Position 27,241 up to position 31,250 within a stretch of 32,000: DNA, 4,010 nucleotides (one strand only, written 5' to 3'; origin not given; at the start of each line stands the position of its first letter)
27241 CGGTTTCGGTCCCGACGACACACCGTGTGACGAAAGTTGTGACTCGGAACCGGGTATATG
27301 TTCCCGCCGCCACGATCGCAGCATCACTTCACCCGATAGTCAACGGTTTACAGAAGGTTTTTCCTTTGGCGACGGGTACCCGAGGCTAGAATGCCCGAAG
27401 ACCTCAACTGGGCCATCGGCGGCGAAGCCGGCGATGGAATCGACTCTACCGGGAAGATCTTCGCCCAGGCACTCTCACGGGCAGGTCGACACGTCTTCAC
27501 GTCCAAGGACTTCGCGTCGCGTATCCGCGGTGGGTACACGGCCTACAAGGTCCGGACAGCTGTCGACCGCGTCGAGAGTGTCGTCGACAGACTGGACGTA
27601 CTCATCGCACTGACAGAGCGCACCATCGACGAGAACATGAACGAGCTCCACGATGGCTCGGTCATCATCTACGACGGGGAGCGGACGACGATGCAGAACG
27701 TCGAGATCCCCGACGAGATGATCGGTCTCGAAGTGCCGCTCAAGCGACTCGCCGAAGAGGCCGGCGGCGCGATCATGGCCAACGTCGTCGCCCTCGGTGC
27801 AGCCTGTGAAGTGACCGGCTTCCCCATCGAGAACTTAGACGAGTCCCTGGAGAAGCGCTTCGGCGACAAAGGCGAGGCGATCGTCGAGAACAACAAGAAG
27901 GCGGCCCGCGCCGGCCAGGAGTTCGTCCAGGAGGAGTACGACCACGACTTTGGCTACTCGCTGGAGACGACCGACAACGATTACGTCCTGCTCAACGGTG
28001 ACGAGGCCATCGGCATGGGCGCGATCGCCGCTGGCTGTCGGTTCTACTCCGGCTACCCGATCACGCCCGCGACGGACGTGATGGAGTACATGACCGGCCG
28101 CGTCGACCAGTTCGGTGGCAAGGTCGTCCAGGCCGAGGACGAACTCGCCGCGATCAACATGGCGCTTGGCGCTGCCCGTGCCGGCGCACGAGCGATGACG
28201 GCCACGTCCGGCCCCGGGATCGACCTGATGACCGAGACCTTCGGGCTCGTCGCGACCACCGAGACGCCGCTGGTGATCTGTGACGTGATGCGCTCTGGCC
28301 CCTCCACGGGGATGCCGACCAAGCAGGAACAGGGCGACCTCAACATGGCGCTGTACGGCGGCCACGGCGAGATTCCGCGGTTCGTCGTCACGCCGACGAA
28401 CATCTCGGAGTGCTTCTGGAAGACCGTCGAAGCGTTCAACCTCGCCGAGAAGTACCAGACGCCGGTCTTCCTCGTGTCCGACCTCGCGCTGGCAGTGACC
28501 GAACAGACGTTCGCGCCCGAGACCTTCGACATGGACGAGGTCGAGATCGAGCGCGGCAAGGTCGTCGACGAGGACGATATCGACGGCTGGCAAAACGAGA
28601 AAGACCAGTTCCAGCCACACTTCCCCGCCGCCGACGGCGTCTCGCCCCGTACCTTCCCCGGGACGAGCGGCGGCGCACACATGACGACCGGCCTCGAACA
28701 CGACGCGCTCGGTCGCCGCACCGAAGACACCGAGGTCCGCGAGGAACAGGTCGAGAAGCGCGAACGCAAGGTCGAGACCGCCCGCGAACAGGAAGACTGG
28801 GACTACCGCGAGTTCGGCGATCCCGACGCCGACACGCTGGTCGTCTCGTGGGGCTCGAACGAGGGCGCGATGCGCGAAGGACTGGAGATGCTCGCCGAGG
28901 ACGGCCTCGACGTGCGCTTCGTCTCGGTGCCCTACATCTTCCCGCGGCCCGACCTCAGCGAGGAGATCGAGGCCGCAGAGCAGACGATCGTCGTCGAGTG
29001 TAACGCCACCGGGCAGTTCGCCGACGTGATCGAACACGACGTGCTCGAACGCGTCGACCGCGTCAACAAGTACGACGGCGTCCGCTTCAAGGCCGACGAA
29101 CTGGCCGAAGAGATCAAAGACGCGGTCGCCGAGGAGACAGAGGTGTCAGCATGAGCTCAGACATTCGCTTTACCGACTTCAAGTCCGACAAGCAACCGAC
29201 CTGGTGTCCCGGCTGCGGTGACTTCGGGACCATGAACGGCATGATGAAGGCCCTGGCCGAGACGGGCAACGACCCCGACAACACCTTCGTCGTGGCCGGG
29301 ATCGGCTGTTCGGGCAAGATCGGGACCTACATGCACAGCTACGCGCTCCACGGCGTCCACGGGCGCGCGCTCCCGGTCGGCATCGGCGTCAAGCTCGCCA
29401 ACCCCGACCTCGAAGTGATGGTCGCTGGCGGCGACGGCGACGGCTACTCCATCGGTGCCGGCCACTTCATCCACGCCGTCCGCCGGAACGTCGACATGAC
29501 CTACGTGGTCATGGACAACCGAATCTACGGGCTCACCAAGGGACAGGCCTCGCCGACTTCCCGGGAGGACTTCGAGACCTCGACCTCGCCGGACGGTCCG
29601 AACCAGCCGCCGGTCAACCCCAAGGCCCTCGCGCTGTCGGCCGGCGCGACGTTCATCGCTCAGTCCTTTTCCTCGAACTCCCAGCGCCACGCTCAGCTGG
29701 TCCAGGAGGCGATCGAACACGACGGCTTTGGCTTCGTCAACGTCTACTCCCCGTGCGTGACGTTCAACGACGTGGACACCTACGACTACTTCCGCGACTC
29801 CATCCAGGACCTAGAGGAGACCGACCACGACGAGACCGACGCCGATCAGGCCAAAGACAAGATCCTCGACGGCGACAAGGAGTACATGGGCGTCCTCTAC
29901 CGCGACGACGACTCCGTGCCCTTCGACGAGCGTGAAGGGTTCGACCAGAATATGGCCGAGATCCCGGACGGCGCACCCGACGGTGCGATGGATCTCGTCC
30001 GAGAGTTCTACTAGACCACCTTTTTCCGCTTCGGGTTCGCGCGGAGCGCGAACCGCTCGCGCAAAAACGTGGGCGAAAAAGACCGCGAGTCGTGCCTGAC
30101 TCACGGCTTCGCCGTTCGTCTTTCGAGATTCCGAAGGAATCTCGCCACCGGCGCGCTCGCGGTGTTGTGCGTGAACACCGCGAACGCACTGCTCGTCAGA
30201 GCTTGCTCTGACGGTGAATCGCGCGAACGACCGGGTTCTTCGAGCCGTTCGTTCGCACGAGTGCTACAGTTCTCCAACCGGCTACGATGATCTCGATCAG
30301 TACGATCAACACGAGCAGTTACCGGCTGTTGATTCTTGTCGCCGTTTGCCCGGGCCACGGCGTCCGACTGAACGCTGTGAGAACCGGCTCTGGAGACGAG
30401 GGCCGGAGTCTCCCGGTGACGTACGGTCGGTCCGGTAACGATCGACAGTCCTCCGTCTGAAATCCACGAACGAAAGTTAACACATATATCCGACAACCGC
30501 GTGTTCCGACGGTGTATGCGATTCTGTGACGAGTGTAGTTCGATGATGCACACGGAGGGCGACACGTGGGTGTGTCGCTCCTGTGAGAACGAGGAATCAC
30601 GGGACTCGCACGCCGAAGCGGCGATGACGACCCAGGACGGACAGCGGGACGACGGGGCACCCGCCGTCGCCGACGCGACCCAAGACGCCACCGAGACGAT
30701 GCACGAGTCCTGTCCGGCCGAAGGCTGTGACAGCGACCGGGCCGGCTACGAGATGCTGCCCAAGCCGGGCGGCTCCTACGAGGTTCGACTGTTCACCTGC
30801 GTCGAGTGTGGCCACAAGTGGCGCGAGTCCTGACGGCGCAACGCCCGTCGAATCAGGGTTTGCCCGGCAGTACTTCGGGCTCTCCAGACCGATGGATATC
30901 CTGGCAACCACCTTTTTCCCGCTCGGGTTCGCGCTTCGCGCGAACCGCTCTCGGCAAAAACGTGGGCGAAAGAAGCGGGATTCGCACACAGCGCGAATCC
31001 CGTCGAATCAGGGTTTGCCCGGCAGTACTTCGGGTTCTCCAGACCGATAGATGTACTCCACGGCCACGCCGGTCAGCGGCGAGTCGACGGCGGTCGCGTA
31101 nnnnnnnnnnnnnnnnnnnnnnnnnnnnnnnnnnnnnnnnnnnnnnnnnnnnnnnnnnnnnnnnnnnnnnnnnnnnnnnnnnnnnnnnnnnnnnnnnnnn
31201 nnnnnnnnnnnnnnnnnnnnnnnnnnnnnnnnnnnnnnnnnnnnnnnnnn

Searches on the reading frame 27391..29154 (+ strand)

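Call 28: search_protein_families(library=pfam, proteins=[window:27391-29154:+])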
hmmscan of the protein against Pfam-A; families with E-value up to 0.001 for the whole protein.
window:27391-29154:+ (587 aa): 3 families
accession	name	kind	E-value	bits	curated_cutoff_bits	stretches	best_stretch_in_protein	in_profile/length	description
PF01855.24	POR_N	-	6.9e-59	199.8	27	1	210-456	2-231/231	Pyruvate flavodoxin/ferredoxin oxidoreductase, thiamine diP-bdg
PF01558.24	POR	-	5.3e-40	137.8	27.4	1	13-175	1-171/173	Pyruvate ferredoxin/flavodoxin oxidoreductase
PF17147.9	PFOR_II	-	0.00025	21.8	27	1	480-568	1-99/102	Pyruvate:ferredoxin oxidoreductase core domain II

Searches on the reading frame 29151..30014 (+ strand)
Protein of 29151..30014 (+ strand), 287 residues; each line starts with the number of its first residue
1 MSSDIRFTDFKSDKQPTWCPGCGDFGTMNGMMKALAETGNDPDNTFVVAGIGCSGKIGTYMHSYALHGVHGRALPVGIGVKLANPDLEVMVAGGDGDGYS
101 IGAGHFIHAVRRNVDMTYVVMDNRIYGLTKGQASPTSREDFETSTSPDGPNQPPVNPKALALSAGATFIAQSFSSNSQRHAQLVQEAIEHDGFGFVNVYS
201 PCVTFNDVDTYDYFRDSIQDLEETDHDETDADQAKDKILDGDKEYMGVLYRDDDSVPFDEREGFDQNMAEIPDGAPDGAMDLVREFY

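Call 28: search_protein_families(library=pfam, proteins=[window:29151-30014:+])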
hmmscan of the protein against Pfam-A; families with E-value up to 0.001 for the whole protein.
window:29151-30014:+ (287 aa): 2 families
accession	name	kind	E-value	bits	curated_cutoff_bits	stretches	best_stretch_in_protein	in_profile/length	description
PF02775.26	TPP_enzyme_C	-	6.4e-33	114.1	21.9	1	51-198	2-151/151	Thiamine pyrophosphate enzyme, C-terminal TPP binding domain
PF12367.13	PFO_beta_C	-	6.5e-18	65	24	1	202-261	1-60/66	Pyruvate ferredoxin oxidoreductase beta subunit C terminal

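Call 30: find_homologous_proteins(query=window:29151-30014:+, max_evalue=1e-40)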
Query window:29151-30014:+ (287 aa): 7990 proteins with E <= 1e-40 among 8000 candidates; the best 120 are listed.
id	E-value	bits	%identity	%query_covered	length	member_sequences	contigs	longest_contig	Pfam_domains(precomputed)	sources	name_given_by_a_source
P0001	1.5e-194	663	100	100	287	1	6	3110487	PF12367.14,PF02775.27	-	-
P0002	4.3e-194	661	100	100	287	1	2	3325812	PF12367.14,PF02775.27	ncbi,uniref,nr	ncbi:2-oxoacid:ferredoxin oxidoreductase subunit beta [Halomicrobium sp. HM KBTZ05]|uniref:2-oxoacid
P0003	1.1e-193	660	99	100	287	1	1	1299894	PF12367.14,PF02775.27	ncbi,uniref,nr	ncbi:2-oxoacid:ferredoxin oxidoreductase subunit beta [Halomicrobium sp. IBSBa]|uniref:2-oxoacid:fer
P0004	1.2e-193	660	99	100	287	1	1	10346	PF12367.14,PF02775.27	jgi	-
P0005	2.9e-193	659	99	100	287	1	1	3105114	PF12367.14,PF02775.27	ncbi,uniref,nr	ncbi:2-oxoacid:ferredoxin oxidoreductase subunit beta [Halomicrobium sp. LC1Hm]|uniref:2-oxoacid:fer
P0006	1.7e-188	643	97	100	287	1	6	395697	PF12367.14,PF02775.27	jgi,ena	-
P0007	1.9e-187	640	96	100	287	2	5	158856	PF12367.14,PF02775.27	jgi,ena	-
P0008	8.2e-186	634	95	100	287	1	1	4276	PF12367.14,PF02775.27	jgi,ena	-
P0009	5.5e-184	628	93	100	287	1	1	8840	PF12367.14,PF02775.27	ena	-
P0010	2.2e-182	623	92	100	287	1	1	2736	PF12367.14,PF02775.27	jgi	jgi:2-oxoglutarate ferredoxin oxidoreductase subunit beta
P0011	5.9e-182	622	92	100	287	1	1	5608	PF12367.14,PF02775.27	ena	-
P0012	1.1e-181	621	92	100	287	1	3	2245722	PF12367.14,PF02775.27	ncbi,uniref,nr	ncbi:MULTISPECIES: 2-oxoacid:ferredoxin oxidoreductase subunit beta [Haloarcula]|uniref:2-oxoacid:fe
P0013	1.2e-181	621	91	100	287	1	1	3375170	PF12367.14,PF02775.27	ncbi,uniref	ncbi:2-oxoacid:ferredoxin oxidoreductase subunit beta [Haloarcula salina]|uniref:2-oxoacid:ferredoxi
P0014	3.0e-181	619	91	100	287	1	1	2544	PF12367.14,PF02775.27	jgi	jgi:2-oxoglutarate ferredoxin oxidoreductase subunit beta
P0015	9.7e-181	618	91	100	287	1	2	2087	PF12367.14,PF02775.27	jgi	-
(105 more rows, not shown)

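Call 31: find_related_loci(query=window:29151-30014:+, collection=metagenome_contigs, flank=3000)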
Query window:29151-30014:+ (287 aa) in metagenome_contigs; peptide patterns used: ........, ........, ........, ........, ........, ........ (x = any residue, [..] = any of these).
600 stretches matched a pattern (row limit reached: there are more); 565 encode a relative of the query (tblastn E <= 1e-3); the best 80 are kept; 80 distinct loci.
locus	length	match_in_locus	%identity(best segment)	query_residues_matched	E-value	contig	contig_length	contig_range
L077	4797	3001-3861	99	1-287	0e+0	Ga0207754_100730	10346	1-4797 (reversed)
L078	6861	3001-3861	97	1-287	0e+0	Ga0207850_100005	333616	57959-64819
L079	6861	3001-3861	97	1-287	0e+0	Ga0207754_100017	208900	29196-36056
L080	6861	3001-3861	96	1-287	0e+0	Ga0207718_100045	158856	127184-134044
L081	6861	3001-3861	95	1-287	0e+0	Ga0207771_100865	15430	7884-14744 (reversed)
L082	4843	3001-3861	91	1-287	0e+0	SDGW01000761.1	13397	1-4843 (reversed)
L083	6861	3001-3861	91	1-287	0e+0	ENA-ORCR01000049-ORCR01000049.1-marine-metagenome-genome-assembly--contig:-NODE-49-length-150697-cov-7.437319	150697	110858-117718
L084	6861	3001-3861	90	1-287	0e+0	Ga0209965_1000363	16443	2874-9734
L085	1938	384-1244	90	1-287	0e+0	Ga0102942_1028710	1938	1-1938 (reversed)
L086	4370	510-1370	90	1-287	0e+0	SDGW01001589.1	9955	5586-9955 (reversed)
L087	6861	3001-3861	90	1-287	0e+0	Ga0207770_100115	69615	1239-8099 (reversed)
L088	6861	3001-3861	90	1-287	0e+0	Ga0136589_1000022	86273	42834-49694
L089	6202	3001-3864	90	1-287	0e+0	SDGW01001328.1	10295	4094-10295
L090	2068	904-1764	90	1-287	0e+0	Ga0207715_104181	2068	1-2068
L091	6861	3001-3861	90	1-287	3e-178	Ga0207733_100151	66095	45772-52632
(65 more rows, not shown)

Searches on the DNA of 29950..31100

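Call 27: search_rna_families(source=window, start=29950, end=31100, threshold=evalue, max_evalue=10)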
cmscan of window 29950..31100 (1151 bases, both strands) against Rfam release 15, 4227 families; matches with E-value up to 10: 8.
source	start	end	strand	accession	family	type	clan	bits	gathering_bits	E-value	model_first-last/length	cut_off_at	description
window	30364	30429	+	RF03586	mir-5132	Gene; miRNA;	-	24.6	100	0.27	1-71/71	no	mir-5132 microRNA precursor family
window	30280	30373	+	RF01207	snR73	Gene; snRNA; snoRNA; CD-box;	CL00056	18.5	37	2.6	1-103/103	no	Small nucleolar RNA snR73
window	30044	30225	-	RF02571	Mcr7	Gene; sRNA;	-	16.4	380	0.17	1-351/351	no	mcr7 sRNA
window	30971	31044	-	RF02233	sX14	Gene; sRNA;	-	16.4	80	2.8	1-92/92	no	Xanthomonas sRNA sX14/Xoo3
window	30151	30261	+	RF02828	Scr3920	Gene; sRNA;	-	15.2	88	3.9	1-125/125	no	Streptomyces RNA 3920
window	30323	30357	+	RF01172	sn2343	Gene; snRNA; snoRNA; CD-box;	-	14.7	60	4.7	1-78/78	no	Small nucleolar RNA sn2343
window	30903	30937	-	RF03015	Transposase-2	Gene; sRNA;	-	14.1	42.7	7.2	1-69/69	no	Transposase-2 RNA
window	30065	30218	+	RF02884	BcKCsr7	Gene; sRNA;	-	13.7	59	7.2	1-157/157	no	Burkholderia sRNA 7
